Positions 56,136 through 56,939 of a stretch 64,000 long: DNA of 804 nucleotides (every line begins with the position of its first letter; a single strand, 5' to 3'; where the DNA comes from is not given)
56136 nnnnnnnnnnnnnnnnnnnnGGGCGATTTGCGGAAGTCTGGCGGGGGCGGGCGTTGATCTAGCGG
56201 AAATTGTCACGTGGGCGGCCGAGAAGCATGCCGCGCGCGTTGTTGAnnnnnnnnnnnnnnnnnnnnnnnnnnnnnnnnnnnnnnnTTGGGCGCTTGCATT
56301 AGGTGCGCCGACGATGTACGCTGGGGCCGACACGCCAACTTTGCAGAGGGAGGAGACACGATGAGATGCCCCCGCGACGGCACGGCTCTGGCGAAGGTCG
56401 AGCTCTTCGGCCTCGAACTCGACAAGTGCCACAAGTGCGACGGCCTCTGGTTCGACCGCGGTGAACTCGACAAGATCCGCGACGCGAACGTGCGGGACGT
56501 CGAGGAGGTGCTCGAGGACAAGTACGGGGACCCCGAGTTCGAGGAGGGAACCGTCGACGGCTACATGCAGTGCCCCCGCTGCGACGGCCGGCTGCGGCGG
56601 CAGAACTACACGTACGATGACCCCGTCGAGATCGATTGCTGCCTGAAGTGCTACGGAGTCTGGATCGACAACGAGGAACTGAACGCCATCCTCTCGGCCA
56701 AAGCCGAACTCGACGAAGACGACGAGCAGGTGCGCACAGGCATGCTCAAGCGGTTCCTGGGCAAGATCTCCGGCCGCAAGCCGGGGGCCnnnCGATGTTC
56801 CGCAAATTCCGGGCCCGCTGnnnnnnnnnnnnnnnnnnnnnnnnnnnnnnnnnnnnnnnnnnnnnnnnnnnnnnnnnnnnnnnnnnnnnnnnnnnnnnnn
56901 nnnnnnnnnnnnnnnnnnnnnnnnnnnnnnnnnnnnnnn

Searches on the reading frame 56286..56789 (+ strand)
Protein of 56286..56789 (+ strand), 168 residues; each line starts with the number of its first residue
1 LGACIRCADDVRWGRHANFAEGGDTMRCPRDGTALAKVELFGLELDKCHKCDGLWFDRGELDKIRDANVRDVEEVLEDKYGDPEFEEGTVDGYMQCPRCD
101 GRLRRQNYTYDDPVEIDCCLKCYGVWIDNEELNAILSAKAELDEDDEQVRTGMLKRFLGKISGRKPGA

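Call 10: search_protein_families(library=pfam, proteins=[window:56286-56789:+], max_evalue=0.001)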
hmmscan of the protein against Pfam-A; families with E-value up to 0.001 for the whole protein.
window:56286-56789:+ (168 aa): 2 families
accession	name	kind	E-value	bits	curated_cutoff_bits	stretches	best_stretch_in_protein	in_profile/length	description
PF13453.11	Zn_ribbon_TFIIB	-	1e-22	79.6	22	2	27-64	1-38/41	Transcription factor zinc-finger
PF18551.6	TackOD1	-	2.4e-05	24.4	32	1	89-130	120-161/188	Thaumarchaeal output domain 1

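Call 71: search_protein_families(library=padloc, proteins=[window:56286-56789:+], max_evalue=0.001)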
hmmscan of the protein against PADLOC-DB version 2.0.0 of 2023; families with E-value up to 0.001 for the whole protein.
window:56286-56789:+ (168 aa): 0 families
